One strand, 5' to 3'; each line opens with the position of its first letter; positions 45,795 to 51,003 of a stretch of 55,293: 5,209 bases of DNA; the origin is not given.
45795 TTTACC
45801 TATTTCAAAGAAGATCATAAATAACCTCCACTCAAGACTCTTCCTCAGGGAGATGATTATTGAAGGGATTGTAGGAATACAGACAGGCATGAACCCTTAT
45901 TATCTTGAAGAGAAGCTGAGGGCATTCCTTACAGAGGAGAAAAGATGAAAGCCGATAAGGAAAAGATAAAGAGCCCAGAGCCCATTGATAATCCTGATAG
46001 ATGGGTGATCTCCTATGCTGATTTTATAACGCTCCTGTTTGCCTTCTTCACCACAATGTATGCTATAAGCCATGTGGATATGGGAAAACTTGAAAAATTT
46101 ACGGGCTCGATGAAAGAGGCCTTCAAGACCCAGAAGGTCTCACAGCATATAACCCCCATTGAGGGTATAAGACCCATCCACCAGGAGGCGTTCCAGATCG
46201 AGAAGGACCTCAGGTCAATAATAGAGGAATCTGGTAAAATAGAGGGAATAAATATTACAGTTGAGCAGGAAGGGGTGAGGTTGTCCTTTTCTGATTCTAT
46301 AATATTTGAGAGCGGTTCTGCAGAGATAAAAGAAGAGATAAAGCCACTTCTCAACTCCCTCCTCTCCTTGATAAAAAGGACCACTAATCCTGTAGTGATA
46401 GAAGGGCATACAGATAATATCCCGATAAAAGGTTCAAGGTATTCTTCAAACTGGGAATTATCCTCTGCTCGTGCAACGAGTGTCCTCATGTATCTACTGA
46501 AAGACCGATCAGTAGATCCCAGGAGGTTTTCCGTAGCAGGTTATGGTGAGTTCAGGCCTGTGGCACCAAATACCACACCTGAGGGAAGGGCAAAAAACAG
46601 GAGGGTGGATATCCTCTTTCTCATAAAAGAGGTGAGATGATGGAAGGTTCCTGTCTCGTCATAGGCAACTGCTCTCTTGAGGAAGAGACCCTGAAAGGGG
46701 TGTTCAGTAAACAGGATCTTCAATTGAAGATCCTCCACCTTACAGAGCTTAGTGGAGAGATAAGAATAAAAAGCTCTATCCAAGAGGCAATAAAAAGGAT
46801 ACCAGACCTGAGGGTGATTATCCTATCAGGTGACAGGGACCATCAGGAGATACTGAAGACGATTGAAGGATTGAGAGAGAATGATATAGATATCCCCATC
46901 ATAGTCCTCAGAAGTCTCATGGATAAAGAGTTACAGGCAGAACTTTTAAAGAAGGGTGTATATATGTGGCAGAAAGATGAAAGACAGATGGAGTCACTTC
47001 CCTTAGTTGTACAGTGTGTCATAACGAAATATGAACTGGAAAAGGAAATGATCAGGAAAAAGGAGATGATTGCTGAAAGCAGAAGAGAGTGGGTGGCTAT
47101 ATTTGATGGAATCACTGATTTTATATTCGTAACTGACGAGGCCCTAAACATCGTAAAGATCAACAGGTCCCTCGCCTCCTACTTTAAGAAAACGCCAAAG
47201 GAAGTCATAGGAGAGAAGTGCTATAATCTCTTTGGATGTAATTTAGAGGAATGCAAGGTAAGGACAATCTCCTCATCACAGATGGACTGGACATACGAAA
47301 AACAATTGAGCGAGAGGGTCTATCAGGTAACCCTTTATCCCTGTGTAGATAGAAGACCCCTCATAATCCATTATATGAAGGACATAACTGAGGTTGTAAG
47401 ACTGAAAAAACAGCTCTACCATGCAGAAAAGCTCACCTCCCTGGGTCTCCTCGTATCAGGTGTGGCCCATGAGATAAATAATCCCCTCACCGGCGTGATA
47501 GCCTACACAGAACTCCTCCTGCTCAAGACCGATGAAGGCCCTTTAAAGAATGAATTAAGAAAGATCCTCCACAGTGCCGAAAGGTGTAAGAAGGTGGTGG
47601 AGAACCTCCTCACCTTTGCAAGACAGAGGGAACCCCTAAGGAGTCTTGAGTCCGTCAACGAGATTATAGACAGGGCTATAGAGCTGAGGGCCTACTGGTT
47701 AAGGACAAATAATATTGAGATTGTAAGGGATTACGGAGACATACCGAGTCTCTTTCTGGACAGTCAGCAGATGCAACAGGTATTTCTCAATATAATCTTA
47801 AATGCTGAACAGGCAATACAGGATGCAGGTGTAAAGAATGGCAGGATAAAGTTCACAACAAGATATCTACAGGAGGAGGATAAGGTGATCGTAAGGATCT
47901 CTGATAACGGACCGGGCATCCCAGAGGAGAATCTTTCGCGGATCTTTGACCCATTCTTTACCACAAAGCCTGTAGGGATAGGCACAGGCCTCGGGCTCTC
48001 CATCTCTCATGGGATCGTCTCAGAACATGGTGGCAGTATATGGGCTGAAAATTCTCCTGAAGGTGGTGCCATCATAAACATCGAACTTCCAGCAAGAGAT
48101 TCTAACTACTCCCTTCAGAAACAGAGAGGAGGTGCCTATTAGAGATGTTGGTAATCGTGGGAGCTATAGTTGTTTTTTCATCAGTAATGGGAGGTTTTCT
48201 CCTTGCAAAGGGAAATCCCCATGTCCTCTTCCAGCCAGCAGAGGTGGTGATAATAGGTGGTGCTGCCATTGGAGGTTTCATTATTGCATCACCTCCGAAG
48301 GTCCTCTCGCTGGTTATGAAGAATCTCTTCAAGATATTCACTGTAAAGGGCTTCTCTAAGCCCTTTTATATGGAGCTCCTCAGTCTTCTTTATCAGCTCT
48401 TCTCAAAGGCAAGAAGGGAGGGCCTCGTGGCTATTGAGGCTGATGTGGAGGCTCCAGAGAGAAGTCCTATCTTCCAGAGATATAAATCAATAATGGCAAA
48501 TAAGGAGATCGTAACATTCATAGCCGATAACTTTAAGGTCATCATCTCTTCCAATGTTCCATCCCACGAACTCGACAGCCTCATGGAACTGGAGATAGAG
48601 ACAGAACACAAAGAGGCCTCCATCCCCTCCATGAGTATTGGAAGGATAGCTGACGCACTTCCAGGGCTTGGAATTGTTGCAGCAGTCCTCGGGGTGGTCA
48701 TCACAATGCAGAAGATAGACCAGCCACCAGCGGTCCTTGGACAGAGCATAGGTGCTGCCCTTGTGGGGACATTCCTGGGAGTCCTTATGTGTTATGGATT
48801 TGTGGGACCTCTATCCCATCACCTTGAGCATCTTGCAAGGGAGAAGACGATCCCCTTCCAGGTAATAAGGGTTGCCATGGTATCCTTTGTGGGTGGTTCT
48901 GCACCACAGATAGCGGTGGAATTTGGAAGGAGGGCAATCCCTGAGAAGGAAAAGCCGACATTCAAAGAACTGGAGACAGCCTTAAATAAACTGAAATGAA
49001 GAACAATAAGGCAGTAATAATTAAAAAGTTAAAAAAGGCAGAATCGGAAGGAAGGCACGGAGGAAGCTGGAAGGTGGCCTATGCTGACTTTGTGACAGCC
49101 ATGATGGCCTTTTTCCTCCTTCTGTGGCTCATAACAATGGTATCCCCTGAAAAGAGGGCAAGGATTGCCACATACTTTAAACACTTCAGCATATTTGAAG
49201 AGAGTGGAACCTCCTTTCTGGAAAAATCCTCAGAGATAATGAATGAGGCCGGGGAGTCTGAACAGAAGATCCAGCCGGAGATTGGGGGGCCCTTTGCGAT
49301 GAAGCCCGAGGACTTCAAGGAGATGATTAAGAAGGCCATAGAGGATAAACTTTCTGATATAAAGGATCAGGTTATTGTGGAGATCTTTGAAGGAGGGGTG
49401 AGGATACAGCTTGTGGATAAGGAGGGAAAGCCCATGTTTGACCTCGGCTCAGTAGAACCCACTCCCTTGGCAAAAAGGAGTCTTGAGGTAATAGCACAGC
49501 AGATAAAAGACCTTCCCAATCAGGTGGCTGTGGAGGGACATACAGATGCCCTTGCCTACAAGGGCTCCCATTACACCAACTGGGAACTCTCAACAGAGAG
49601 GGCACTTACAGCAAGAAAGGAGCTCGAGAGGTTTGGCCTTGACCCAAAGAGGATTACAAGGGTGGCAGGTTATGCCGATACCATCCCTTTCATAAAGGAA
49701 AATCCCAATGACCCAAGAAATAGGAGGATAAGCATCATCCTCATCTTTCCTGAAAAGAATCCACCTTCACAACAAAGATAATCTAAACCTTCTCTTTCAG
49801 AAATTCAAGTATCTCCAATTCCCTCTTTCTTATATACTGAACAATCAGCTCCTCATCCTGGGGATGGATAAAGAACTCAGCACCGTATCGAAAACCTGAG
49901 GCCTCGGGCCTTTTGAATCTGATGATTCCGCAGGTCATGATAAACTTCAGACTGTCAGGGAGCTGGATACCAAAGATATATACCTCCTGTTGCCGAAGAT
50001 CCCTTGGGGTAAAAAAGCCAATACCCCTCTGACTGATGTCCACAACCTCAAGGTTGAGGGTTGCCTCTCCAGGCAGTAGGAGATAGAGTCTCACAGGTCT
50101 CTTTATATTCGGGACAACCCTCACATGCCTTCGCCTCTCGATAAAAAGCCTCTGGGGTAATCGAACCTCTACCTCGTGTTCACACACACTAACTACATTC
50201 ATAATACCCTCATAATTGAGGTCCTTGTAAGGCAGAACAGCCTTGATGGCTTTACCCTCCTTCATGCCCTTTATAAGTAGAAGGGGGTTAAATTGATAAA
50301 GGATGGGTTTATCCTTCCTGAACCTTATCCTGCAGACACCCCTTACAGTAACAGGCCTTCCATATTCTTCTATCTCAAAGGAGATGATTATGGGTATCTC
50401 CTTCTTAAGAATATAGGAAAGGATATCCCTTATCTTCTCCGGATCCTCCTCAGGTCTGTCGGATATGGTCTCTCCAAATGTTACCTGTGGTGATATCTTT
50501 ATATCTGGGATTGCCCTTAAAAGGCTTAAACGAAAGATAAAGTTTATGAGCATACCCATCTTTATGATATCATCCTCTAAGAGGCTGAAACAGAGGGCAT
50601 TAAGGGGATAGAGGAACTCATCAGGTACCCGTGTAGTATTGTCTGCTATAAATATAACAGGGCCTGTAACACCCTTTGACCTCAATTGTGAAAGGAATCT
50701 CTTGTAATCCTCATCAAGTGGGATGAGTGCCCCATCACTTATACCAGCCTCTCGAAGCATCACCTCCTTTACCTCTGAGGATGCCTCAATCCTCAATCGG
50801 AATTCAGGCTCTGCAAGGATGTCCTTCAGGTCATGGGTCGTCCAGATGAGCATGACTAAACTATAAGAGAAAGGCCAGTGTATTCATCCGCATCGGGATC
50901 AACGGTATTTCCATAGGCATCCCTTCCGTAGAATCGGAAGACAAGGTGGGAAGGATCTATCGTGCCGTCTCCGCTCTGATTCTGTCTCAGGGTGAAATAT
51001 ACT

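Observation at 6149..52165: Dispersed 15-21-bp repeat family (core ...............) saturating the flagellar supercluster at about one copy per kb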

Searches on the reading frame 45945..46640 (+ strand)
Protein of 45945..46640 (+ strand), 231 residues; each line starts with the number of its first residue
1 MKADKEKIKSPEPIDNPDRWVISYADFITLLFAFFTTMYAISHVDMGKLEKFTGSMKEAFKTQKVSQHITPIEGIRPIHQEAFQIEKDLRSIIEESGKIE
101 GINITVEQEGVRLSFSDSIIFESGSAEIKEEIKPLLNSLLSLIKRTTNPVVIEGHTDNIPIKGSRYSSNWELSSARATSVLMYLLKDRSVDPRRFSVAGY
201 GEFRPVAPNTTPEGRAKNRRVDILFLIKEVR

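Call 38: search_protein_families(library=pfam, proteins=[window:45945-46640:+], max_evalue=0.001)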
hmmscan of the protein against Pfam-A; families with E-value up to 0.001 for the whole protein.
window:45945-46640:+ (231 aa): 2 families
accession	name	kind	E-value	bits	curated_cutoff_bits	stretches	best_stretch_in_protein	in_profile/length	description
PF00691.25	OmpA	-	2.5e-21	76.3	27.2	1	121-219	2-98/98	OmpA family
PF13677.11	MotB_plug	-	4.2e-17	61.9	24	1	8-60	5-58/58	Membrane MotB of proton-channel complex MotA/MotB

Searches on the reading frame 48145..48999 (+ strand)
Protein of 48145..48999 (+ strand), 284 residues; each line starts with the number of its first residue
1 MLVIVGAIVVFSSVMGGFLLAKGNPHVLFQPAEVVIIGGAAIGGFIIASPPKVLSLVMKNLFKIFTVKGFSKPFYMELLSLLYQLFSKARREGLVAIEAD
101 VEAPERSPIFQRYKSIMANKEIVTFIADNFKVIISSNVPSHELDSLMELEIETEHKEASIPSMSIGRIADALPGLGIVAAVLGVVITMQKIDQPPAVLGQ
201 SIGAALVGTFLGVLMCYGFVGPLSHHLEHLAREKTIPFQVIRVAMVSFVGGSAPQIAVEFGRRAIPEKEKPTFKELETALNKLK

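Call 38: search_protein_families(library=pfam, proteins=[window:48145-48999:+], max_evalue=0.001)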
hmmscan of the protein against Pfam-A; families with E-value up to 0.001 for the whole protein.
window:48145-48999:+ (284 aa): 2 families
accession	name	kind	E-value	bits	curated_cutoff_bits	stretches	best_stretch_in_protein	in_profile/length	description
PF20560.3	MotA_N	-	2.2e-28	98.8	27.3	1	4-93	1-91/91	Motility protein A N-terminal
PF01618.21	MotA_ExbB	-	1.3e-09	38.3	22.9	1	135-232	19-119/127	MotA/TolQ/ExbB proton channel family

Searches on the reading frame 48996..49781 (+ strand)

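Call 38: search_protein_families(library=pfam, proteins=[window:48996-49781:+], max_evalue=0.001)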
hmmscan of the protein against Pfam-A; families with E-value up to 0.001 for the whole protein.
window:48996-49781:+ (261 aa): 2 families
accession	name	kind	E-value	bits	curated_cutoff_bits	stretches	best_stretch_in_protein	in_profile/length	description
PF13677.11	MotB_plug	-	7.8e-19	67.5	24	1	11-62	3-55/58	Membrane MotB of proton-channel complex MotA/MotB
PF00691.25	OmpA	-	3.8e-14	53.3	27.2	1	147-243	1-96/98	OmpA family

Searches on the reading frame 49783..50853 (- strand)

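Call 38: search_protein_families(library=pfam, proteins=[window:49783-50853:-], max_evalue=0.001)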
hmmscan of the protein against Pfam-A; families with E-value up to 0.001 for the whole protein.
window:49783-50853:- (356 aa): 1 family
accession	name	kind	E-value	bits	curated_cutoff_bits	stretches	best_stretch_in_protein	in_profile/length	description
PF07238.19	PilZ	-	9.7e-10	39.1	22.5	1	239-342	1-101/102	PilZ domain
